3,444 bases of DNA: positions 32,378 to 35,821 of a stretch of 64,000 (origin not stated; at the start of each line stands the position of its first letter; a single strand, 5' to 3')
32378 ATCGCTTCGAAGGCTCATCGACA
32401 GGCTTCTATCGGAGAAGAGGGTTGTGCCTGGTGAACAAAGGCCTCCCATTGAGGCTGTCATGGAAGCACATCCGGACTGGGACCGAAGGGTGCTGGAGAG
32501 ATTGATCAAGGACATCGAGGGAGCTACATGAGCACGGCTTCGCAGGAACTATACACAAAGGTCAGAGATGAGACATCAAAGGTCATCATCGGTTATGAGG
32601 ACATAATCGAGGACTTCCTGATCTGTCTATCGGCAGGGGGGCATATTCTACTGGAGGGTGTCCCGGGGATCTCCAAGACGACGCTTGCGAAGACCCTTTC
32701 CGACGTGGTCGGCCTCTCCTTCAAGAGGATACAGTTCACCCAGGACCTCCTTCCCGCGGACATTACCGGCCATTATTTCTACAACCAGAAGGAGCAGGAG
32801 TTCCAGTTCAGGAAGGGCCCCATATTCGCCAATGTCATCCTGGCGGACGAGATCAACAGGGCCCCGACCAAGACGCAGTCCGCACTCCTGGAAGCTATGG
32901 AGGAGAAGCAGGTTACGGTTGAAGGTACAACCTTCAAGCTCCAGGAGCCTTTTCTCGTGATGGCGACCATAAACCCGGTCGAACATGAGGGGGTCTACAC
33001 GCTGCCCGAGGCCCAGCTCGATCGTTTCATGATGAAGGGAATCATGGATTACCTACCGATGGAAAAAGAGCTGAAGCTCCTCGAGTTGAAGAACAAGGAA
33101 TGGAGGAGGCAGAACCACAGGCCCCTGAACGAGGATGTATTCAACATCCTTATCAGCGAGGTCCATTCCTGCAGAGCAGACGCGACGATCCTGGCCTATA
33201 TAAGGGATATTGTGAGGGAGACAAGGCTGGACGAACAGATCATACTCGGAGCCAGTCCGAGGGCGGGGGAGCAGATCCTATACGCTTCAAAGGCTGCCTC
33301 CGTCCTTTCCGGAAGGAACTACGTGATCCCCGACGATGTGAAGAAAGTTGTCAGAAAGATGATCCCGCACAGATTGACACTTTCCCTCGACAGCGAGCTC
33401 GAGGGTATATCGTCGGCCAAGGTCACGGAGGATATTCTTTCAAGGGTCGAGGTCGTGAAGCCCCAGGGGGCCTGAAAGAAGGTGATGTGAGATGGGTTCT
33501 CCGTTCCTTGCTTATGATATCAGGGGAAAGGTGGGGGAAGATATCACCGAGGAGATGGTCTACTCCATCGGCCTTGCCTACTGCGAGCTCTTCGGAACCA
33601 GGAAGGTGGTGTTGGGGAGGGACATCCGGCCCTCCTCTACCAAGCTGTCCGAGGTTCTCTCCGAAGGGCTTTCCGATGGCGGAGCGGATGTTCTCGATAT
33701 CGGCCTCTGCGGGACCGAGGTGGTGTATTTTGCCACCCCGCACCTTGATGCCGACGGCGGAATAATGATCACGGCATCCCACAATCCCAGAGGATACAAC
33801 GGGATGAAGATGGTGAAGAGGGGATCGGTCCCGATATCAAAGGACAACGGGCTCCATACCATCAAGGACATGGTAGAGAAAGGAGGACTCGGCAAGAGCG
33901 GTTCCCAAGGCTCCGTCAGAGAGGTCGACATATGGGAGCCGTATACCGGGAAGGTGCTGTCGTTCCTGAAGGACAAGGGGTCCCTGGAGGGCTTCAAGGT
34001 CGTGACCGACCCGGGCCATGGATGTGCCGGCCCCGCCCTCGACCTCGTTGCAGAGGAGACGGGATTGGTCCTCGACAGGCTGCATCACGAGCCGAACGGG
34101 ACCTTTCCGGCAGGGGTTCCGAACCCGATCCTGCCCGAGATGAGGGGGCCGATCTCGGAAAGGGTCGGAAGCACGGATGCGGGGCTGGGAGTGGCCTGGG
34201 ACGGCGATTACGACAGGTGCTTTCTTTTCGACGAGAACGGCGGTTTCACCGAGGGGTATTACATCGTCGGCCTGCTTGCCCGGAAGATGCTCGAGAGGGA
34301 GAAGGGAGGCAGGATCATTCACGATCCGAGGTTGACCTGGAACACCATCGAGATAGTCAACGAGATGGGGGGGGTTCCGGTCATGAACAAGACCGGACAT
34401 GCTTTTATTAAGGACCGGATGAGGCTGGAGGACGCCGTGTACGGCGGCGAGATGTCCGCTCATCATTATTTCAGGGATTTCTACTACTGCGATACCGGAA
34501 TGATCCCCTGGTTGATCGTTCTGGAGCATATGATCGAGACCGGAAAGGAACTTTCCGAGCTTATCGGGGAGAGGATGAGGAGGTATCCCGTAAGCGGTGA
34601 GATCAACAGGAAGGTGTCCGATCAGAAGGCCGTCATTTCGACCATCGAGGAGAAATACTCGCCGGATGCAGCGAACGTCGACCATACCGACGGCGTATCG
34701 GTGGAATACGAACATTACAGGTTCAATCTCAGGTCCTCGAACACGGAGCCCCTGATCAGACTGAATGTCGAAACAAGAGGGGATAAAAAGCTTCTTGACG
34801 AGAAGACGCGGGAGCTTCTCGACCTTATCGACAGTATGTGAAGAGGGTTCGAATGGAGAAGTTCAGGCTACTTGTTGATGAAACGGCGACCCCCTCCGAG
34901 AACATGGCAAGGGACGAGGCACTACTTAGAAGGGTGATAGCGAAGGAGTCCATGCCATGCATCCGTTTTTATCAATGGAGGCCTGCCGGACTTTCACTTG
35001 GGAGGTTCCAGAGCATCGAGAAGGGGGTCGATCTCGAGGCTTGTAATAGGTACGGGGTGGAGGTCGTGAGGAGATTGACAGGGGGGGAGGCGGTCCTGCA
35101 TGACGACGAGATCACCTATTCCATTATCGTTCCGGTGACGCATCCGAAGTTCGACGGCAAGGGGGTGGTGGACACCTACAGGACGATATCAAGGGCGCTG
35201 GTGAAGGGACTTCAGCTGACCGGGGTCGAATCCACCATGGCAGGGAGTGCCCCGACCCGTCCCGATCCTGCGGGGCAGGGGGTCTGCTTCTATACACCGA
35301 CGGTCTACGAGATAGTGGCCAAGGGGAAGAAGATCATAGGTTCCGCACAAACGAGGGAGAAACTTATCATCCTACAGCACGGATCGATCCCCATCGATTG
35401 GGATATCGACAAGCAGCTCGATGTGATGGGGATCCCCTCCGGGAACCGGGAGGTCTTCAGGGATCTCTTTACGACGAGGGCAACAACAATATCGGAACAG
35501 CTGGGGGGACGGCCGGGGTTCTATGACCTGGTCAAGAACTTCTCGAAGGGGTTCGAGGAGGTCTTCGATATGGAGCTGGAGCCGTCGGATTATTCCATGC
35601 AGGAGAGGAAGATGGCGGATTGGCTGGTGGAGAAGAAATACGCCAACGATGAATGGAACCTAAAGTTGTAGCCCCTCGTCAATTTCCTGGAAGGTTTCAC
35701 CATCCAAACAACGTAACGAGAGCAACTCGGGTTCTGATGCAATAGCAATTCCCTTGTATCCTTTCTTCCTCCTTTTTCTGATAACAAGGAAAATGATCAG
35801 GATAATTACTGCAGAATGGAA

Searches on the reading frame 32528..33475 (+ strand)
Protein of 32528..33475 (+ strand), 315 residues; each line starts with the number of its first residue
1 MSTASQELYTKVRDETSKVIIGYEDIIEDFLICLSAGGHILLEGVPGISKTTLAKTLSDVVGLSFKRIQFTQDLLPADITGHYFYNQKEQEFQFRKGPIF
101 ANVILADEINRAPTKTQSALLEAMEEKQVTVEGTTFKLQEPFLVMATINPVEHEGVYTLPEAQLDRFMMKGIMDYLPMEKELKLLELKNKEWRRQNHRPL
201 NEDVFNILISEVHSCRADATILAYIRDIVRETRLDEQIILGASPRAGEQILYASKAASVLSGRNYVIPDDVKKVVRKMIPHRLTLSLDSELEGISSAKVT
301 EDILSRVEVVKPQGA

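Call 28: search_protein_families(library=pfam, proteins=[window:32528-33475:+], max_evalue=0.001)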
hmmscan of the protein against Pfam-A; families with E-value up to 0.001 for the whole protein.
window:32528-33475:+ (315 aa): 8 families
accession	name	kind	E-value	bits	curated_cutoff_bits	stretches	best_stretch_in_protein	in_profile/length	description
PF07726.17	AAA_3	-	3.6e-64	215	27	1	39-169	1-131/131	ATPase family associated with various cellular activities (AAA)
PF07728.20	AAA_5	-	1.7e-16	60.9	22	1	39-167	1-139/139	AAA domain (dynein-related subfamily)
PF17863.7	AAA_lid_2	-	2e-15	56.7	22.7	1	230-302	1-73/74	AAA lid domain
PF20030.5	bpMoxR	-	3.1e-10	39.9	27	1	11-198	5-188/205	MoxR domain in the MoxR-vWA-beta-propeller ternary systems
PF00493.29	MCM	-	4.1e-07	29.8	23.3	1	38-152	58-175/224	MCM P-loop domain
PF00004.35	AAA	-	4.7e-06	27.5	21.2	1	40-167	1-123/131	ATPase family associated with various cellular activities (AAA)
PF05496.18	RuvB_N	-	2.3e-05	24.6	27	1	38-131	34-115/159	Holliday junction DNA helicase RuvB P-loop domain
PF01078.27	Mg_chelatase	-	0.00016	21.6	20.3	0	21-61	6-46/207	Magnesium chelatase, subunit ChlI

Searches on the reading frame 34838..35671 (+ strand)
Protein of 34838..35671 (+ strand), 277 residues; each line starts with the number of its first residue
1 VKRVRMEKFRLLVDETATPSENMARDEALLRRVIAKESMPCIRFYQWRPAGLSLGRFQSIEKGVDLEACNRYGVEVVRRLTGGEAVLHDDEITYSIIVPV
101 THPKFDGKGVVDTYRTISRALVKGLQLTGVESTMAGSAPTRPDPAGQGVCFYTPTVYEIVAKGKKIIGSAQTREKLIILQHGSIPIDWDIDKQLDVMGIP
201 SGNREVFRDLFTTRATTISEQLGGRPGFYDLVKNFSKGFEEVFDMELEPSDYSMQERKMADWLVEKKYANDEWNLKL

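Call 28: search_protein_families(library=pfam, proteins=[window:34838-35671:+], max_evalue=0.001)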
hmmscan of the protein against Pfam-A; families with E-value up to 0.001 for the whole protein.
window:34838-35671:+ (277 aa): 2 families
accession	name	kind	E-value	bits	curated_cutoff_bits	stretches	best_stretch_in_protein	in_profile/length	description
PF21948.1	LplA-B_cat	-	7.6e-34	117.9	27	1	19-239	2-199/200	Lipoyl protein ligase A/B catalytic domain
PF03099.24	BPL_LplA_LipB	-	1.3e-14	54.7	21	1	55-188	2-132/133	Biotin/lipoate A/B protein ligase family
